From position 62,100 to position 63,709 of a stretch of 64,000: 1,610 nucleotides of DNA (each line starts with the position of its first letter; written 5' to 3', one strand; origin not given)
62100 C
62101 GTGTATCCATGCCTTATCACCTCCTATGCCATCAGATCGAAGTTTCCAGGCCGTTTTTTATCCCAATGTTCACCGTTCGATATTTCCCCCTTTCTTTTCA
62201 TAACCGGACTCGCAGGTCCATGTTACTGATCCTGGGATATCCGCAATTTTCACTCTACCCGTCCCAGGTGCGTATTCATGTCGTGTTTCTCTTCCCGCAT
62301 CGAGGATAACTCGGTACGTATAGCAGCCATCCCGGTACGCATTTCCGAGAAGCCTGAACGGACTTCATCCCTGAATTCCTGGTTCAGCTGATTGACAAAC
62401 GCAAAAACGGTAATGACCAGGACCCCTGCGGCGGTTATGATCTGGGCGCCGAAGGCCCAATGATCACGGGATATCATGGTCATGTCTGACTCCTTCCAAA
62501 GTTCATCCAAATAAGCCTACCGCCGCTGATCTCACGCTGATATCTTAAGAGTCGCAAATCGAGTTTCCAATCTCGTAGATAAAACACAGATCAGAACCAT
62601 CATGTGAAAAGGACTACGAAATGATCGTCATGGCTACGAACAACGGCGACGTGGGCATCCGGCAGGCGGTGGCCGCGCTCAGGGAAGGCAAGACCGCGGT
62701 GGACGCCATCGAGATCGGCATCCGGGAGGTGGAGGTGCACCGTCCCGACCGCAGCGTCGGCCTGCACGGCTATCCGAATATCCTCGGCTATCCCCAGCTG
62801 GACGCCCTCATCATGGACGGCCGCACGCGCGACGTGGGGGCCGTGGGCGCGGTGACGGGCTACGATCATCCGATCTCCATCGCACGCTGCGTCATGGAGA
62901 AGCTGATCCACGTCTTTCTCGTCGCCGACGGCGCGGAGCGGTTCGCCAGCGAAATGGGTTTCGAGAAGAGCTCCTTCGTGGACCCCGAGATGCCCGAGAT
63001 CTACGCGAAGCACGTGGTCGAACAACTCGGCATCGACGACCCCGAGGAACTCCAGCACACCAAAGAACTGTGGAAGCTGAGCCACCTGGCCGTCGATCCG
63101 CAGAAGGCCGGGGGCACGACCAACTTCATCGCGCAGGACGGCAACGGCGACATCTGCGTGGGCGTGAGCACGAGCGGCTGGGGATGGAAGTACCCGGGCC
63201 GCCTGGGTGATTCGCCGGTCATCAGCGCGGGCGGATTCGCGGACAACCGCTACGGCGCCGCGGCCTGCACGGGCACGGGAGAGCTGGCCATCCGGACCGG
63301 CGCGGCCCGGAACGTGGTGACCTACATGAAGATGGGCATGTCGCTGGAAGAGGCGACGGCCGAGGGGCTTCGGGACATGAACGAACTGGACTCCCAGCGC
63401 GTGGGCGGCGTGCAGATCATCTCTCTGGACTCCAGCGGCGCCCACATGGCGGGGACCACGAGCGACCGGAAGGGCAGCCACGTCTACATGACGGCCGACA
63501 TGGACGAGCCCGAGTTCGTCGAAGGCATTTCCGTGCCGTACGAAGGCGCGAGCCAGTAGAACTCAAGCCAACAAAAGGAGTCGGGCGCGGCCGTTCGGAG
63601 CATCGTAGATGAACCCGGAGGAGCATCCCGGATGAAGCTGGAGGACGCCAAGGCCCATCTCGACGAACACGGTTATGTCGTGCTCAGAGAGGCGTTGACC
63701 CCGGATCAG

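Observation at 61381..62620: Low-GC islet: coiled-coil protein with a perfect 21-bp x8 in-frame repeat plus operator-like direct repeats and a small TM/coiled-coil protein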

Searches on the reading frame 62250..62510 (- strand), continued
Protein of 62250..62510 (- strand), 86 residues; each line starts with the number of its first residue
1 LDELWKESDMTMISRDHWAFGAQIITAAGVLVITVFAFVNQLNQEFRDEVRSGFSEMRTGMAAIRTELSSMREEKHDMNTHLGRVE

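Call 46: search_protein_families(library=padloc, proteins=[P0056, P0083, P0090, P0206, L062:4358-4636:+], max_evalue=0.1)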
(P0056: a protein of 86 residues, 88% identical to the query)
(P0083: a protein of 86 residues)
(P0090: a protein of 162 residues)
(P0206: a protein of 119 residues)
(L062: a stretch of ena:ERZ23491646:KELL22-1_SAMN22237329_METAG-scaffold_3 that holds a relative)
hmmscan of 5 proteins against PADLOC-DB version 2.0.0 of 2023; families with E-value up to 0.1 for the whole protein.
P0056 (86 aa): 0 families

P0083 (86 aa): 0 families

P0090 (162 aa): 6 families
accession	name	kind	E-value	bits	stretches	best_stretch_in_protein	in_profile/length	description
PDLC00506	JetC1|JetC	-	0.0026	13.8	1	35-146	662-769/1149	DUF3584 domain; MukB-like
PDLC04634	PDC-M40C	-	0.0036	14.9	1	30-137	222-325/344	-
PDLC00025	DruG2|DruG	-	0.0058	13.2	1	32-124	289-404/704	Unknown function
PDLC03839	LeoA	-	0.0071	13.5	1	27-111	260-349/559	-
PDLC04407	PDC-M09A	-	0.031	11.8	1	43-119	197-272/282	-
PDLC02732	PbeC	-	0.061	9.9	1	33-117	222-305/625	PbeC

P0206 (119 aa): 0 families

L062:4358-4636:+ (92 aa): 2 families
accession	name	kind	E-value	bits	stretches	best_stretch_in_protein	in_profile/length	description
PDLC00006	DruC1|DruC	-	0.0054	13.2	1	31-71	162-202/626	Unknown function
PDLC03863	LmuB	-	0.007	13.1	1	23-72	227-276/610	-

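Call 48: find_related_loci(query=A1, collection=viral_contigs, flank=5000)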
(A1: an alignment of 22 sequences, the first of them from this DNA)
Query A1 (77 aa) in viral_contigs; peptide patterns used: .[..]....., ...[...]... (x = any residue, [..] = any of these).
79 stretches matched a pattern, but none encodes a relative of the query by tblastn (E <= 1e-3).
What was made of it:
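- Tried and rejected: The IMG/VR scan with the p2 profile found none (call 48).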

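Call 52: search_solved_structures(query=A1, max_evalue=1)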
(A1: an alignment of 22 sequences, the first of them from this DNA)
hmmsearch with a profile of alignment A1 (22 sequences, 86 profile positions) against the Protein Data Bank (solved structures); distinct sequences matched with E-value up to 1: 35.
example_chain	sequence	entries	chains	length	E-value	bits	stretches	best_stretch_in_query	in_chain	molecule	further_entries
6ds9_A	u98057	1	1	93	0.0028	21.1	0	44-67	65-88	de novo designed three helix bundle GRa3D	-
7o97_A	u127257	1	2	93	0.017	18.7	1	40-80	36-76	hypothetical protein UY81_C0065G0003 from Candidatus Giovannonibacteria bacterium converte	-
8ruy_M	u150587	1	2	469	0.091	16.3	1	42-79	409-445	Intraflagellar transport protein 57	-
8bd7_M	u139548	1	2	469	0.13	15.8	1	43-79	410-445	Intraflagellar transport protein 57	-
9cuy_c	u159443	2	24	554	0.13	15.8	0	29-73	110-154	Short tail fiber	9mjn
3r2p_A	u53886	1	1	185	0.15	15.6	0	34-59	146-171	Apolipoprotein A-I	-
6snz_A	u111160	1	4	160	0.18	15.3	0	41-82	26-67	Prelamin-A/C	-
8u1a_A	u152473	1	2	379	0.18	15.3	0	12-72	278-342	Designed Near Infrared Fluorescent Protein MC7BP34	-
7zr2_A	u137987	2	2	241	0.18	15.3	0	38-78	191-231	Spike protein S2',Chimeric protein mimic of SARS-CoV-2 Spike HR1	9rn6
8dkt_B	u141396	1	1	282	0.3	14.6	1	38-75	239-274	Septin-2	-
4v6m_A0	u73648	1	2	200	0.31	14.6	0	34-60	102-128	Apolipoprotein A-I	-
6pts_A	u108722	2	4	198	0.31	14.6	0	34-60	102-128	Apolipoprotein A-I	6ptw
2msc_A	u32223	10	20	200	0.32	14.5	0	34-60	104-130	Apolipoprotein A-I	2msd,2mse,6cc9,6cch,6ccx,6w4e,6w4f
1av1_A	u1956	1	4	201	0.33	14.5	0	34-60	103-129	APOLIPOPROTEIN A-I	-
8vhs_A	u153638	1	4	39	0.38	14.3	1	41-67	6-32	Cu-4SCC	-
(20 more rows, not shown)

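Call 65: find_encoding_contigs(protein=P0088, flank=5000, max_places=4)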
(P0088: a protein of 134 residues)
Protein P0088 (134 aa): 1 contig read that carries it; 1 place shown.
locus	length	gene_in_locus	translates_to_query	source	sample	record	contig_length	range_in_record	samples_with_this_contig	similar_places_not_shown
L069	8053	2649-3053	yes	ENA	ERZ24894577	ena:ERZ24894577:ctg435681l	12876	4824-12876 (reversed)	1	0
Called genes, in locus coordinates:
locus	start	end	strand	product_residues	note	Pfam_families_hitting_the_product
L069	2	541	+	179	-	?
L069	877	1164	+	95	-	-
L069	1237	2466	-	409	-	PF00108:Thiolase_N, PF02803:Thiolase_C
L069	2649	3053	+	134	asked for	PF03954:Lectin_N (weak), PF07798:CCDC90-like (weak), PF07889:DUF1664 (weak)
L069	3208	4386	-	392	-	PF02368:Big_2, PF22359:Big-like (weak), PF02368:Big_2 (weak), PF02369:Big_1, PF22359:Big-like (weak), PF13855:LRR_8 (weak), PF23598:LRR_14 (weak), PF13855:LRR_8, +3 more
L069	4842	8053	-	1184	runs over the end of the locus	PF02368:Big_2, PF22359:Big-like (weak), PF26182:Ig_NUP210_5th (faint), PF26918:Ig_Eae (weak), PF02368:Big_2 (weak), PF23598:LRR_14, PF13855:LRR_8, PF10462:Peptidase_M66 (weak), +3 more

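Call 66: find_encoding_contigs(protein=P0100, flank=5000, max_places=4)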
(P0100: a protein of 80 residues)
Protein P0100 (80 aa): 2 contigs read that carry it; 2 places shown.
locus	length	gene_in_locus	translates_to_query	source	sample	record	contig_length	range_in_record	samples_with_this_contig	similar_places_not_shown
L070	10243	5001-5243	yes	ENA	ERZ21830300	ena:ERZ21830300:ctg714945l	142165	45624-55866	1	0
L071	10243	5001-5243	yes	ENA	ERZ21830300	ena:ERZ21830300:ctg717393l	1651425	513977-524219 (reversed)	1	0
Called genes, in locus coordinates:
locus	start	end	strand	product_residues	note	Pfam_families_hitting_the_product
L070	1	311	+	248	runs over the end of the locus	PF01656:CbiA, PF02374:ArsA_ATPase (weak), PF06564:CBP_BcsQ (weak), PF10609:ParA, PF13614:AAA_31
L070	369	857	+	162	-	-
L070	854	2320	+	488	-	-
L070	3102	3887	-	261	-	PF05721:PhyH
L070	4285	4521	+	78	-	-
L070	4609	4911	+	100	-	-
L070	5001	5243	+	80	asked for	-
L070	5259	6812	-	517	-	PF02934:GatB_N, PF02637:GatB_Yqey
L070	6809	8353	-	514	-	PF01425:Amidase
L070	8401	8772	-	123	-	-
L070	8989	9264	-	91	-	PF14209:DUF4321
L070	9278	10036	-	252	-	PF01066:CDP-OH_P_transf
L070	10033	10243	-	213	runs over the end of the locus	PF02666:PS_Dcarbxylase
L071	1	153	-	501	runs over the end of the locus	PF00583:Acetyltransf_1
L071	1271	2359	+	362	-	PF13173:AAA_14, PF13635:DUF4143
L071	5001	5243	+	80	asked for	-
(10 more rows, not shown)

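Call 68: search_protein_families(library=pfam, proteins=[L069:877-1164:+, L065:5653-5922:+, L062:4358-4636:+, L066:4763-5008:+, L065:5403-5660:+], max_evalue=0.1)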
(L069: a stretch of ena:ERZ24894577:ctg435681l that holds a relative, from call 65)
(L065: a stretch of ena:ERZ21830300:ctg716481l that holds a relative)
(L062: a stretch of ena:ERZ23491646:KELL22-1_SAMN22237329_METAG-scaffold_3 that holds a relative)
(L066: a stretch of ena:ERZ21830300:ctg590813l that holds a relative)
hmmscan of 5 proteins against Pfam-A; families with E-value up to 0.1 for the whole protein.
L069:877-1164:+ (95 aa): 0 families

L065:5653-5922:+ (89 aa): 1 family
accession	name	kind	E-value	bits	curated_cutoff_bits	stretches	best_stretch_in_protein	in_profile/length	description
PF06825.17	HSBP1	-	0.047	14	28.6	1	29-53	25-49/51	Heat shock factor binding protein 1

L062:4358-4636:+ (92 aa): 19 families
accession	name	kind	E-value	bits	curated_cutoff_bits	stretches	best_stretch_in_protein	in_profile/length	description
PF23991.1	DUF7310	-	2.9e-05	24.9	40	1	34-70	27-63/83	Coiled-coil region of unknown function (DUF7310)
PF10779.14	XhlA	-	8.4e-05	23.1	34.7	1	36-70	3-37/67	Haemolysin XhlA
PF09486.15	HrpB7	-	0.0063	17.4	29.7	1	31-66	101-136/157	Bacterial type III secretion protein (HrpB7)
PF01920.25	Prefoldin_2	-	0.0068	16.8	27.6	1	28-70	60-102/106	Prefoldin subunit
PF05377.16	FlaC_arch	-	0.0086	16.9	27.8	1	34-71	4-41/55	Flagella accessory protein C (FlaC)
PF03670.18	UPF0184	-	0.012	16.4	21.5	0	41-71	30-60/83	Uncharacterised protein family (UPF0184)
PF13887.11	MYRF_ICA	-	0.012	15.2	24.1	0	18-44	8-35/36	Myelin regulatory factor ICA domain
PF06825.17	HSBP1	-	0.014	15.7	28.6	0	28-63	11-46/51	Heat shock factor binding protein 1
PF01519.22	DUF16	-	0.015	16.2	40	1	24-70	21-67/104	Protein of unknown function DUF16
PF16888.10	YwqH-like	-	0.018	15.8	33.7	1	24-69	75-120/123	YwqH-like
PF19111.5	DUF5798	-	0.038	14.6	27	1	27-71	12-56/89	Family of unknown function (DUF5798)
PF04965.19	GPW_gp25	-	0.048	13.9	27.2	0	23-59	40-76/96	Baseplate wedge protein gp25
PF13600.11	DUF4140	-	0.053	14.4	27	1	34-64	65-92/98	N-terminal domain of unknown function (DUF4140)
PF02346.21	Vac_Fusion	-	0.056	13.5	24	1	34-66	4-36/56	Chordopoxvirus multifunctional envelope protein A27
PF16326.10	ABC_tran_CTD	-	0.062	14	32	0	45-67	9-31/69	ABC transporter C-terminal domain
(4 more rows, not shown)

L066:4763-5008:+ (81 aa): 0 families

L065:5403-5660:+ (85 aa): 0 families

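Call 73: find_related_loci(query=A1, collection=metagenome_contigs, flank=4000)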
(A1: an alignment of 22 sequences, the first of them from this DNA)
Query A1 (77 aa) in metagenome_contigs; peptide patterns used: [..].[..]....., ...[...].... (x = any residue, [..] = any of these).
65 stretches matched a pattern; 3 encode a relative of the query (tblastn E <= 1e-3); 3 distinct loci.
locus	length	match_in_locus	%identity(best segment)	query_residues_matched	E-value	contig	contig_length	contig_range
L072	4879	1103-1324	55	1-77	2e-27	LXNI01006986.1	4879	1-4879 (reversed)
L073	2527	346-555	55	1-77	2e-26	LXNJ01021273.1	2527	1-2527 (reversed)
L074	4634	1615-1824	52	5-77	8e-25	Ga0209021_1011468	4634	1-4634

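Call 83: predict_structure(alignment_id=A1)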
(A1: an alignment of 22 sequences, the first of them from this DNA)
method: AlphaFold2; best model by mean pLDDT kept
length: 77 residues; sequences in the alignment: 22
mean_pLDDT: 76.6   pTM: 0.37
mean pLDDT of the five models: 76.6, 70.7, 68.5, 67.5, 59.6
residues with pLDDT >= 90: 12; 70-90: 48; 50-70: 17; < 50: 0
segments of 3 or more residues with pLDDT < 50: none
pLDDT, mean of each block of 10 residues (from residue 1): 67 86 93 82 72 75 71 61
secondary structure, 60 per line:
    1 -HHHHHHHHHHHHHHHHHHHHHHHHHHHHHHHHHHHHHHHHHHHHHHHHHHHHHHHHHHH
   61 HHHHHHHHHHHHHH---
elements in order: H2-74
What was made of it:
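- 62250..62483 (-): p2: 77-aa bitopic protein with an N-terminal TM helix followed by a coiled coil. A premature TGA truncates it relative to the 86-aa orthologues, removing the conserved G-x-L-R tail. AF2 predicts a single helix over residues 2-74, pLDDT 77 (call 83).
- On TM-heptad-RLGRVEG small protein family (unnamed): It is helical in the AF2 model (call 83).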

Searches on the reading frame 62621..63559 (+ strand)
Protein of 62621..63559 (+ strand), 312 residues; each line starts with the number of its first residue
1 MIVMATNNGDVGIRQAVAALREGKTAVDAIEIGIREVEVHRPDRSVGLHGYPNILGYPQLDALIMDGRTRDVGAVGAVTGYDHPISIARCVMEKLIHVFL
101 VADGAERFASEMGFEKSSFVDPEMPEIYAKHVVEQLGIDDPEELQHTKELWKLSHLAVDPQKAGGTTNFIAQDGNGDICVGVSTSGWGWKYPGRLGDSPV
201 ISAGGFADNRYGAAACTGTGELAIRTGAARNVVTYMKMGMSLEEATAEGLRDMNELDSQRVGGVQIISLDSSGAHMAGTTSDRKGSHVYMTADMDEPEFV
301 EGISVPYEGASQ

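Call 6: search_protein_families(library=pfam, proteins=[window:62621-63559:+], max_evalue=1)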
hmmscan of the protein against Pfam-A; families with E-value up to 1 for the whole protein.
window:62621-63559:+ (312 aa): 1 family
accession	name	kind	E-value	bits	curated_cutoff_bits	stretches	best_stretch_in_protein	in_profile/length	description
PF01112.23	Asparaginase_2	-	4.6e-61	207.1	27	1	13-284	30-293/309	Asparaginase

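Call 16: find_encoding_contigs(protein=window:62621-63559:+, flank=10000)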
Protein window:62621-63559:+ (312 aa): no gene with exactly this product is on record in the collection.
